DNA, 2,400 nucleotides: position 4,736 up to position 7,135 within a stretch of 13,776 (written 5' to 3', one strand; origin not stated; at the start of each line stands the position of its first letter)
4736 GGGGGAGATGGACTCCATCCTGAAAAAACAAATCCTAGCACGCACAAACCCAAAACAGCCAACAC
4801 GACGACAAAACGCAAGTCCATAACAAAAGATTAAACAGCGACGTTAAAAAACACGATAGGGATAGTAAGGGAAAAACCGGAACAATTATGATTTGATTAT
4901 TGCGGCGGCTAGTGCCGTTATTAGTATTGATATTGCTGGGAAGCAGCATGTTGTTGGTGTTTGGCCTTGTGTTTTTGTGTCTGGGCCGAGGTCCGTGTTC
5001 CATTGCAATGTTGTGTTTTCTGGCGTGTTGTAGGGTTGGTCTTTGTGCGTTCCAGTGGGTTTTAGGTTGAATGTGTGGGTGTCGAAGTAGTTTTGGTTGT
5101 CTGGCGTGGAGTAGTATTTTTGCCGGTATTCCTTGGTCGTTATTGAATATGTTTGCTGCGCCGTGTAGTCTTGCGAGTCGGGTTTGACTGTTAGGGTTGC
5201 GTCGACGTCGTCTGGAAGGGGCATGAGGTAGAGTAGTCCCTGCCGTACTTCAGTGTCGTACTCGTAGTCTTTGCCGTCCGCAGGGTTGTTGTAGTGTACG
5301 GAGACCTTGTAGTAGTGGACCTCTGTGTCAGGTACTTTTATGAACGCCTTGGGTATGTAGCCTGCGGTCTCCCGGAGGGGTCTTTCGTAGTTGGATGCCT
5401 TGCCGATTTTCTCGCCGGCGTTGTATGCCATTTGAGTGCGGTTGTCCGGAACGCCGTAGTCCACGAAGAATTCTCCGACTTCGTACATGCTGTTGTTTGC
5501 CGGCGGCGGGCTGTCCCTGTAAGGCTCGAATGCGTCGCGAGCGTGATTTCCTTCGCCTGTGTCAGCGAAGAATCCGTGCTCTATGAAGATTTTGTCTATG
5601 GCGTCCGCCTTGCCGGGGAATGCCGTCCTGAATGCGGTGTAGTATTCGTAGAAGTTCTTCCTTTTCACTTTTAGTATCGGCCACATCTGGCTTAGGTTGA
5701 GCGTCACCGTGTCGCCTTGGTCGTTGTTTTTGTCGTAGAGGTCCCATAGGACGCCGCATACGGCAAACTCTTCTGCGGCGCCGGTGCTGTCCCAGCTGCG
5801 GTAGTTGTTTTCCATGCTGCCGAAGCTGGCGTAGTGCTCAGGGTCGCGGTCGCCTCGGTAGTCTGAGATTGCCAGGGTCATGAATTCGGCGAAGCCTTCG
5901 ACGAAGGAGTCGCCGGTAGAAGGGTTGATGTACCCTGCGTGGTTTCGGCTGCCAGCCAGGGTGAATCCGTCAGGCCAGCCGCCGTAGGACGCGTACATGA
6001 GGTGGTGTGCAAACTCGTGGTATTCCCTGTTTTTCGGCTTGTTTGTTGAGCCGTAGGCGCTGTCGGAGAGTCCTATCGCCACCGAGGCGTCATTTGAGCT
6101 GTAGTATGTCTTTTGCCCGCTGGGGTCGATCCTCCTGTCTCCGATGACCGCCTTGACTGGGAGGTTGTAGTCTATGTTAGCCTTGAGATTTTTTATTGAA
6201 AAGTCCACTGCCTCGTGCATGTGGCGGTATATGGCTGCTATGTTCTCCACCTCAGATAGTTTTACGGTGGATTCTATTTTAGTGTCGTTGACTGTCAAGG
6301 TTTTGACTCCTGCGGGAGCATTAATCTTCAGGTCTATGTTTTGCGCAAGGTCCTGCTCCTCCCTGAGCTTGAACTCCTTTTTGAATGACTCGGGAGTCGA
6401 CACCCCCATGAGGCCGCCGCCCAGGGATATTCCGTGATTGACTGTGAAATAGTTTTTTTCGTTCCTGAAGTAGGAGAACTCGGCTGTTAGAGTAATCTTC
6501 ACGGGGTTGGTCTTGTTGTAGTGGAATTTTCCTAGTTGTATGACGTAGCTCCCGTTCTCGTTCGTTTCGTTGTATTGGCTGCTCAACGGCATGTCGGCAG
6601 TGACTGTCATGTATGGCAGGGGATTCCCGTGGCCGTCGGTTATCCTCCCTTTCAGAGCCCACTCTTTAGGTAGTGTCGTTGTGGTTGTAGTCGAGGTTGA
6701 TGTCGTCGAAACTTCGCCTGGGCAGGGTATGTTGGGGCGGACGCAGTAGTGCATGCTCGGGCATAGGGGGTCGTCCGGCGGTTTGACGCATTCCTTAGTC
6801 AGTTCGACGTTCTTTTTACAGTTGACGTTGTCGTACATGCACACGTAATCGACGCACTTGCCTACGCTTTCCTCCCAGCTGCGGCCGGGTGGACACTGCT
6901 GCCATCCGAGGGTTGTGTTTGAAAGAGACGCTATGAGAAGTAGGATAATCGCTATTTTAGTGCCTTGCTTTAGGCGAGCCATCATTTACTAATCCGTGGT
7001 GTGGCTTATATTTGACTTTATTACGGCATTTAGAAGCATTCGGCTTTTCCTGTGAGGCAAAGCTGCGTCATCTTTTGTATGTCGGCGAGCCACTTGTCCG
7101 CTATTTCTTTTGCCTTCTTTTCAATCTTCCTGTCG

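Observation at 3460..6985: Co-oriented pair: large HExxH surface (metallo)protease-like protein directly upstream of a membrane-anchored inhibitory serpin, both with N-terminal Cys-rich modules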

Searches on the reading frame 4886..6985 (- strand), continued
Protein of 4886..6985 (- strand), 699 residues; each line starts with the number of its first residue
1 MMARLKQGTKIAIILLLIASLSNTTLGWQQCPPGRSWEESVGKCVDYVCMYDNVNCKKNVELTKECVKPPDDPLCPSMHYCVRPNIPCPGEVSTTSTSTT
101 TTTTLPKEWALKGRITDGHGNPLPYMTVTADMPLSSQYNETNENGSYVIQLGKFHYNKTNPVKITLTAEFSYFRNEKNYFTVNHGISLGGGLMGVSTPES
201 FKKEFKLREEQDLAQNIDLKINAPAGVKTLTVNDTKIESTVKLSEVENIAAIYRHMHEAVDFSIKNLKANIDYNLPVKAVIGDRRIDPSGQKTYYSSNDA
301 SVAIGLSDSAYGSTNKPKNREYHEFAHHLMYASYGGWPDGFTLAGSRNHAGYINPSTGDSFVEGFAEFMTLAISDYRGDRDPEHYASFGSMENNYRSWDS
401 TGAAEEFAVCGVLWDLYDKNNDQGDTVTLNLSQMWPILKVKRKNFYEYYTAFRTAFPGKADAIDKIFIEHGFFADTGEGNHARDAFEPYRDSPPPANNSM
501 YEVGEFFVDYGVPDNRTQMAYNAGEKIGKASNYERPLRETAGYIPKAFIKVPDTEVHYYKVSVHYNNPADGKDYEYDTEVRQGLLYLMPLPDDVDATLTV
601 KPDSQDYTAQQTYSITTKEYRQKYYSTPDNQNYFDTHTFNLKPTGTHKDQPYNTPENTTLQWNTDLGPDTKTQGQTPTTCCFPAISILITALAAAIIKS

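Call 38: search_solved_structures(query=A2, max_evalue=10, show_alignments=4)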
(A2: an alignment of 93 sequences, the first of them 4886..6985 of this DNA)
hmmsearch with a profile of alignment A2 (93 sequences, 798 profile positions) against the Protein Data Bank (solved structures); distinct sequences matched with E-value up to 10: 16.
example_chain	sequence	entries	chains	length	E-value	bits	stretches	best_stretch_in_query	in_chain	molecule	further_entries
4p99_A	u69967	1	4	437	1.5e-10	43.6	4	172-262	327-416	MpAFP_RII tetra-tandemer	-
7dm0_A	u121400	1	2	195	6.5e-05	24.9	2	192-264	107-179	Biofilm-associated surface protein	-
5irb_A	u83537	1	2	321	0.0018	20.1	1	123-262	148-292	RTX-adhesin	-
4kdv_A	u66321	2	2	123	0.0084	17.9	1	196-262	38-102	Antifreeze protein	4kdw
1uwy_A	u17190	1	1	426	0.025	16.4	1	204-245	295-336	CARBOXYPEPTIDASE M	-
1dlm_A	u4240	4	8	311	0.037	15.8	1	198-246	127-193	CATECHOL 1,2-DIOXYGENASE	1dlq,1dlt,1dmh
6m3a_A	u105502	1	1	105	0.083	14.6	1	207-264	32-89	Biofilm-associated surface protein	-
9hfj_A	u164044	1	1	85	0.16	13.7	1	203-249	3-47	SusC homolog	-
7s62_A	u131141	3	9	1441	0.18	13.5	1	211-277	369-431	Alpha 2-macroglobulin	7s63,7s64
4z8w_A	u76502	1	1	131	0.62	11.8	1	215-310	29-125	Major pollen allergen Pla l 1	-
3hkp_A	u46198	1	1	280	1.7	10.3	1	195-246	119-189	Catechol 1,2-dioxygenase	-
7eh9_A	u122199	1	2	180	1.8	10.2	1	200-249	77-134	Basal-body rod modification protein FlgD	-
3i4y_A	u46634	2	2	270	1.9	10.1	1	195-246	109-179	Catechol 1,2-dioxygenase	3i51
3hgi_A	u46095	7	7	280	2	10.1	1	195-246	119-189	Catechol 1,2-dioxygenase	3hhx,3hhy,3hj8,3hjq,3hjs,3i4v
7bhq_A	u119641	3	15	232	2.1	10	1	199-249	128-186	Basal-body rod modification protein FlgD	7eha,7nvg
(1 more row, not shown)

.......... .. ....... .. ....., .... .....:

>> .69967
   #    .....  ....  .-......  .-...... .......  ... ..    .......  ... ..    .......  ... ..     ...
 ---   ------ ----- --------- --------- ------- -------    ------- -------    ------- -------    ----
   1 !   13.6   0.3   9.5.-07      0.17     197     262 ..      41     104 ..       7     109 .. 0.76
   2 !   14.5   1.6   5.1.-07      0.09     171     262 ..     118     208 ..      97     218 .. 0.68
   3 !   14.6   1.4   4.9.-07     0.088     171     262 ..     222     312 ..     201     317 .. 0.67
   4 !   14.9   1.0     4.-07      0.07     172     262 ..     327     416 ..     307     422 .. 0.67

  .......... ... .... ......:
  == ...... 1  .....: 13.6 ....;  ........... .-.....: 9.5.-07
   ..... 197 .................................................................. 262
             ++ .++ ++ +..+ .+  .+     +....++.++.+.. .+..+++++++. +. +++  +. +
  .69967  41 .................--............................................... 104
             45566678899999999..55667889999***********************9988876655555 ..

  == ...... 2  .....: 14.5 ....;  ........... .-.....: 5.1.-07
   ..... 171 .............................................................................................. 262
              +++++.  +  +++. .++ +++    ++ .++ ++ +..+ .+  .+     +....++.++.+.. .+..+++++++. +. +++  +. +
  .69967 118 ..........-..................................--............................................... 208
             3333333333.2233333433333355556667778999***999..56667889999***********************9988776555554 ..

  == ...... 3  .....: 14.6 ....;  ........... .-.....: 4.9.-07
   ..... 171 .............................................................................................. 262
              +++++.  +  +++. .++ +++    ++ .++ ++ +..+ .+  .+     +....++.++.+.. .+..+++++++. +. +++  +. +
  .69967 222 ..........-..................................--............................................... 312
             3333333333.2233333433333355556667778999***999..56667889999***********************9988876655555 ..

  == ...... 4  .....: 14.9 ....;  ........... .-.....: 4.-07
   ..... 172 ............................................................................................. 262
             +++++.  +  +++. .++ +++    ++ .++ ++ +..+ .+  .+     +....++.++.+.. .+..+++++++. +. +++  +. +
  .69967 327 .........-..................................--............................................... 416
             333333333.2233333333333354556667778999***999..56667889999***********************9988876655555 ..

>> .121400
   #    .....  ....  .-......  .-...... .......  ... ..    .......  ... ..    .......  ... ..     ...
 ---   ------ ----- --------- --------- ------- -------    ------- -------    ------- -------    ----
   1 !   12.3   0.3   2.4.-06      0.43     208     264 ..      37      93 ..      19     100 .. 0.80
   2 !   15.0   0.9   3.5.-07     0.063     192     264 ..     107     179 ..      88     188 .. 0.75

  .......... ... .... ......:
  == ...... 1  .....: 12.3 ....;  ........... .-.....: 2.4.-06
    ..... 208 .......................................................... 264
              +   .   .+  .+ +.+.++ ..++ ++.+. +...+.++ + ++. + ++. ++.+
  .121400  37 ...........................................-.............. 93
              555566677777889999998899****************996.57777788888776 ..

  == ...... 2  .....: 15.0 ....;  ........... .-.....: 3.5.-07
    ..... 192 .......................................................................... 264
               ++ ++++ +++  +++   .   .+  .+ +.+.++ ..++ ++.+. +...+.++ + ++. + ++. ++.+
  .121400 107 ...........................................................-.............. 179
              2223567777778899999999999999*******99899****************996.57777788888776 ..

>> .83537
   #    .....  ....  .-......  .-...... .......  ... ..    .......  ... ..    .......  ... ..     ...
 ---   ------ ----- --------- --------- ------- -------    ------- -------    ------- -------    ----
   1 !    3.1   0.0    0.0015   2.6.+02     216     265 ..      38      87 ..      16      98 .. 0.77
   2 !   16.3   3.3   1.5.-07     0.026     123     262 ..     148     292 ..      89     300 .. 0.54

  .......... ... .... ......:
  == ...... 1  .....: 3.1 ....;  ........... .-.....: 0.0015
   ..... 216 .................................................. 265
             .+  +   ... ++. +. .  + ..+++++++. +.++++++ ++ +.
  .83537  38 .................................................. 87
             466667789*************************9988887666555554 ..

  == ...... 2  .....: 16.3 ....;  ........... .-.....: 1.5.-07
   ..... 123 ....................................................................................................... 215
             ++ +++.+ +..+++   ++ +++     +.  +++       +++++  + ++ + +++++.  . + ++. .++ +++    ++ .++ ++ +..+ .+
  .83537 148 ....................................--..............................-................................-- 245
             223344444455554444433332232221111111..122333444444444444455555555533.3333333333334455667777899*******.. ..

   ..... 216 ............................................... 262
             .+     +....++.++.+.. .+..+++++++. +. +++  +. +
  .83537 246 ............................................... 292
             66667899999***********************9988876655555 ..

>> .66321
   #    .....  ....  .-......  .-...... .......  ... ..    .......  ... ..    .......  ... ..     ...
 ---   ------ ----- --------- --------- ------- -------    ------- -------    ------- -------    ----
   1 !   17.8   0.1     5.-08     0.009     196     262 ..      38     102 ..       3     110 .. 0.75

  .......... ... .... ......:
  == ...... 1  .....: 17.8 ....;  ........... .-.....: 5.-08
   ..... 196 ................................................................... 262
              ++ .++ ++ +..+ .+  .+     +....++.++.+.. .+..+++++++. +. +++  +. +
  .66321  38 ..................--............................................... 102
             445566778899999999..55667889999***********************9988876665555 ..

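Call 40: search_protein_families(library=pfam, alignment_id=A1, max_evalue=1)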
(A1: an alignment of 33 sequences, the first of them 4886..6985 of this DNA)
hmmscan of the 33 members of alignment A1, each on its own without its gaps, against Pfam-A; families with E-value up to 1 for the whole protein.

A. member 1, window:4886-6985:- (699 aa): 3 families
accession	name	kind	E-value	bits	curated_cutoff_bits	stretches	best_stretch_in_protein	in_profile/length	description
PF13620.12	CarboxypepD_reg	-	0.00023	21.9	32.3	1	111-151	2-45/82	Carboxypeptidase regulatory-like domain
PF02369.22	Big_1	-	0.063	13.8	34.9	1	111-152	21-67/93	Bacterial Ig-like domain (group 1)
PF13363.11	BetaGal_dom3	-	0.13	12.3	27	1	212-241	39-68/75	Beta-galactosidase, domain 3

B. families by the number of members that match (of 33 scanned): 71 families (the first 25 are shown)
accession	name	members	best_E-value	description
PF13620.12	CarboxypepD_reg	32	1.5e-09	Carboxypeptidase regulatory-like domain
PF13715.12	CarbopepD_reg_2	17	0.00015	CarboxypepD_reg-like domain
PF02369.22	Big_1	10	2.1e-05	Bacterial Ig-like domain (group 1)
PF00036.39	EF-hand_1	3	7.2e-13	EF hand domain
PF13405.12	EF-hand_6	3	2.4e-10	EF-hand domain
PF13499.12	EF-hand_7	3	2.4e-08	EF-hand domain pair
PF13202.12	EF-hand_5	3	2.3e-07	EF hand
PF17210.9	SdrD_B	3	1e-05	SdrD B-like domain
PF10591.15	SPARC_Ca_bdg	3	0.12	Secreted protein acidic and rich in cysteine Ca binding region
PF12773.13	DZR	2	2.4e-09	Double zinc ribbon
PF13240.11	Zn_Ribbon_1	2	1.1e-07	zinc-ribbon domain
PF17032.10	Zn_ribbon_15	2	5.2e-05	zinc-ribbon family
PF13248.11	Zn_ribbon_3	2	5.8e-05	zinc-ribbon domain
PF18912.6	DZR_2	2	0.0026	Double zinc ribbon domain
PF17789.7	MG4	2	0.033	Macroglobulin domain MG4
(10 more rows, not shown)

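Call 66: find_encoding_contigs(protein=P0070, flank=5000, max_places=2)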
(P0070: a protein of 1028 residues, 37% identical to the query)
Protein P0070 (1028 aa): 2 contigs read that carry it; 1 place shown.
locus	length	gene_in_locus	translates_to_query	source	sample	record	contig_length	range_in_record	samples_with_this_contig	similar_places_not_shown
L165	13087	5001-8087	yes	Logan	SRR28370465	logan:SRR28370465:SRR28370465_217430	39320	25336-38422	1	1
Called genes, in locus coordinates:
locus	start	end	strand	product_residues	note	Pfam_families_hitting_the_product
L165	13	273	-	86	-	-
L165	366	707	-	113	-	PF04343:DUF488, PF22751:DUF488-N3a, PF22752:DUF488-N3i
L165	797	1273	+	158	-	PF12641:Flavodoxin_3, PF12724:Flavodoxin_5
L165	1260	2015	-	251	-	-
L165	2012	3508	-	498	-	-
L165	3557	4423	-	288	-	-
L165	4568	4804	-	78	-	-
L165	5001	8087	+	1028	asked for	-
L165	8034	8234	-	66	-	-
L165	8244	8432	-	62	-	-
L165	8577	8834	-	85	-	-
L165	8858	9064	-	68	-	-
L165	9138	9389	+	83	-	-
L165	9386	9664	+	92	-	-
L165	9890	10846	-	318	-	PF02585:PIG-L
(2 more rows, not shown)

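Call 67: find_encoding_contigs(protein=P0009, flank=5000, max_places=2)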
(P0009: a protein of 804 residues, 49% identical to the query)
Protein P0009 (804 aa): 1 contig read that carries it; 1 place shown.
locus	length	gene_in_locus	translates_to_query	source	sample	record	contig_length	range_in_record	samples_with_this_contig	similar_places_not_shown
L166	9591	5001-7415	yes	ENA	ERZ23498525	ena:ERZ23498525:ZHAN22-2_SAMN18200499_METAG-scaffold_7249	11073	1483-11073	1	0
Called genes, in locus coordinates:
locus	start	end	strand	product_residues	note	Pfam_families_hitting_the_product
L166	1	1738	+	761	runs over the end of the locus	PF13620:CarboxypepD_reg (faint), PF13715:CarbopepD_reg_2 (faint)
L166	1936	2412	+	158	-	-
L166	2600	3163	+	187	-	-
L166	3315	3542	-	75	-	PF07927:HicA_toxin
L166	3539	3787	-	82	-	-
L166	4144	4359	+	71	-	-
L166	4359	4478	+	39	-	-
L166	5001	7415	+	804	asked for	-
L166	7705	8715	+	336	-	-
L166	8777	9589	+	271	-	?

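Call 68: find_encoding_contigs(protein=P0012, flank=5000, max_places=2)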
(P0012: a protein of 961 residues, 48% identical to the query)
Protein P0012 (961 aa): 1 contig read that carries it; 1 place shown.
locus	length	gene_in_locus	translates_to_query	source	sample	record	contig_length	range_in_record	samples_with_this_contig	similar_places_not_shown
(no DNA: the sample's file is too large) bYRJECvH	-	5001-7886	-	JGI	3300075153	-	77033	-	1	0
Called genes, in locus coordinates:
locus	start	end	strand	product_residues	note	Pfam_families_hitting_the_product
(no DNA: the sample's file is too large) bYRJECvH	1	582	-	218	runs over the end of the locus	PF02586:SRAP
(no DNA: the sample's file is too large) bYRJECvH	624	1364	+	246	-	-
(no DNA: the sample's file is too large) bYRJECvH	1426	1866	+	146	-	-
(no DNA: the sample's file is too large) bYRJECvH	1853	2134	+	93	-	PF26485:DUF8156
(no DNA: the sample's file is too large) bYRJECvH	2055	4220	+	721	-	PF00136:DNA_pol_B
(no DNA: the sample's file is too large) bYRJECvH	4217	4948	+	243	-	PF00696:AA_kinase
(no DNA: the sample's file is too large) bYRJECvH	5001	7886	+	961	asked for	-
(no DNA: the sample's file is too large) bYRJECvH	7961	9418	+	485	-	PF13483:Lactamase_B_3 (faint), PF00753:Lactamase_B, PF12706:Lactamase_B_2, PF23023:Anti-Pycsar_Apyc1 (faint)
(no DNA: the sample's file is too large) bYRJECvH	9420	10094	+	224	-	PF00702:Hydrolase, PF12710:HAD, PF13419:HAD_2, PF13242:Hydrolase_like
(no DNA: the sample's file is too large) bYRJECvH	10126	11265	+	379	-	PF02086:MethyltransfD12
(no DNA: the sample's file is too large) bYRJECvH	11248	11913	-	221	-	-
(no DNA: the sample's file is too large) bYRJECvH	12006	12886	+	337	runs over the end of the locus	PF03706:LPG_synthase_TM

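Call 75: search_protein_families(library=pfam, proteins=[L001:2803-4062:+, L001:4059-4883:-, L001:4901-5476:-, L001:6343-7032:+, L001:1-402:+, L020:3706-4107:-, L020:4417-5784:-], max_evalue=0.001)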
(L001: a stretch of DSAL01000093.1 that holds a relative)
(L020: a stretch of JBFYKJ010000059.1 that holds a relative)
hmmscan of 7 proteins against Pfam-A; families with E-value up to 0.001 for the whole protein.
L001:2803-4062:+ (419 aa): 3 families
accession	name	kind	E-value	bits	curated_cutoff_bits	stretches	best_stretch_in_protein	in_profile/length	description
PF22784.1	PTP-SAK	-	3.9e-10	40.4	27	1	264-359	16-114/153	Swiss Army Knife protein, DSP-PTPase phosphatase domain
PF22785.1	Tc-R-P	-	8.3e-08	33.2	27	1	272-358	16-105/106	Polymorphic toxin system, DSP-PTPase phosphatase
PF22741.1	PTP-NADK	-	1.1e-06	28.6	27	1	290-354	65-129/163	DSP-PTPase phosphatase fused to NAD+ Kinase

L001:4059-4883:- (274 aa): 0 families

L001:4901-5476:- (191 aa): 0 families

L001:6343-7032:+ (229 aa): 0 families

L001:1-402:+ (133 aa): 0 families

L020:3706-4107:- (133 aa): 3 families
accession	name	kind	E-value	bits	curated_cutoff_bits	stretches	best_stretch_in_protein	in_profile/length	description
PF10130.15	PIN_2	-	5.9e-23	82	22.4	1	4-116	1-116/133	PIN domain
PF01850.27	PIN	-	2.2e-05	25.5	23.6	1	4-120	2-119/120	PIN domain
PF13470.12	PIN_3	-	0.00042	21.5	27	1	2-107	1-107/115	PIN domain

L020:4417-5784:- (455 aa): 2 families
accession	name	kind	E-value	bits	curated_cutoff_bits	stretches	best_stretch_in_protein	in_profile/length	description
PF00266.25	Aminotran_5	-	8.8e-133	443.3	21.5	1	70-443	1-370/371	Aminotransferase class-V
PF01212.27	Beta_elim_lyase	-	0.00021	21.1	27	1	131-298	73-220/288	Beta-eliminating lyase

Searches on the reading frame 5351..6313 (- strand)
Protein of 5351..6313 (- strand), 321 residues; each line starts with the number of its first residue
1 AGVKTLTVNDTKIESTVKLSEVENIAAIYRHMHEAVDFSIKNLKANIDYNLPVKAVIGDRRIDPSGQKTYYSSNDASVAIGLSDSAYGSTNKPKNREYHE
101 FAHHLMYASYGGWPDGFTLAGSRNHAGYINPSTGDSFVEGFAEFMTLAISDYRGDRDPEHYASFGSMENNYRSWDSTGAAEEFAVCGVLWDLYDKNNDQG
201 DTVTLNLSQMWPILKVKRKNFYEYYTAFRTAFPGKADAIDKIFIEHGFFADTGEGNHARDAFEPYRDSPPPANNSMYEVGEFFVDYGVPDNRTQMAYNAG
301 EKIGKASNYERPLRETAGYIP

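Call 61: search_protein_representatives(protein=window:5351-6313:-)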
Query: 321 residues. Proteins with E-value up to 0.001 (for the whole library): 872; up to 1e-10: 516; up to 1e-30: 137. The best 150 are listed.
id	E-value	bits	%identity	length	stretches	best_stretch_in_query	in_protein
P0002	1.2e-110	386.3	57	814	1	12-321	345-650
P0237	6.2e-100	351.1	54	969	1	20-321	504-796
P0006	1.3e-98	346.8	57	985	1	13-321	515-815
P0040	2.0e-97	342.9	54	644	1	14-317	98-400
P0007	1.6e-96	339.9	56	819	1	13-317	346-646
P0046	7.4e-96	337.7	53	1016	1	12-317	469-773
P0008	4.7e-95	335.1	55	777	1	12-321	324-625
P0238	9.0e-94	330.9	51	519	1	9-317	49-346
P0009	1.3e-91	323.7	54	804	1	13-321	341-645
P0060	2.0e-91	323.2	49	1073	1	14-318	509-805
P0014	1.0e-88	314.3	51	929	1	19-316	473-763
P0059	1.4e-87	310.6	49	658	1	22-315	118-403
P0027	6.2e-87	308.4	53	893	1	18-316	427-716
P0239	8.6e-87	307.9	47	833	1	15-319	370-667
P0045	1.6e-86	307.1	52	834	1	9-317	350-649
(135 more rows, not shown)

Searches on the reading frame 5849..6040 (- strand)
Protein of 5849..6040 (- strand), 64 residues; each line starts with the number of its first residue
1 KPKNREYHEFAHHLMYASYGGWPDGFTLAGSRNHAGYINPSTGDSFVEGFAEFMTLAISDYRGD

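Call 69: search_solved_structures(query=window:5849-6040:-, max_evalue=10, show_alignments=3)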
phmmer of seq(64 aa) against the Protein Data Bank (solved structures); distinct sequences matched with E-value up to 10: 0.
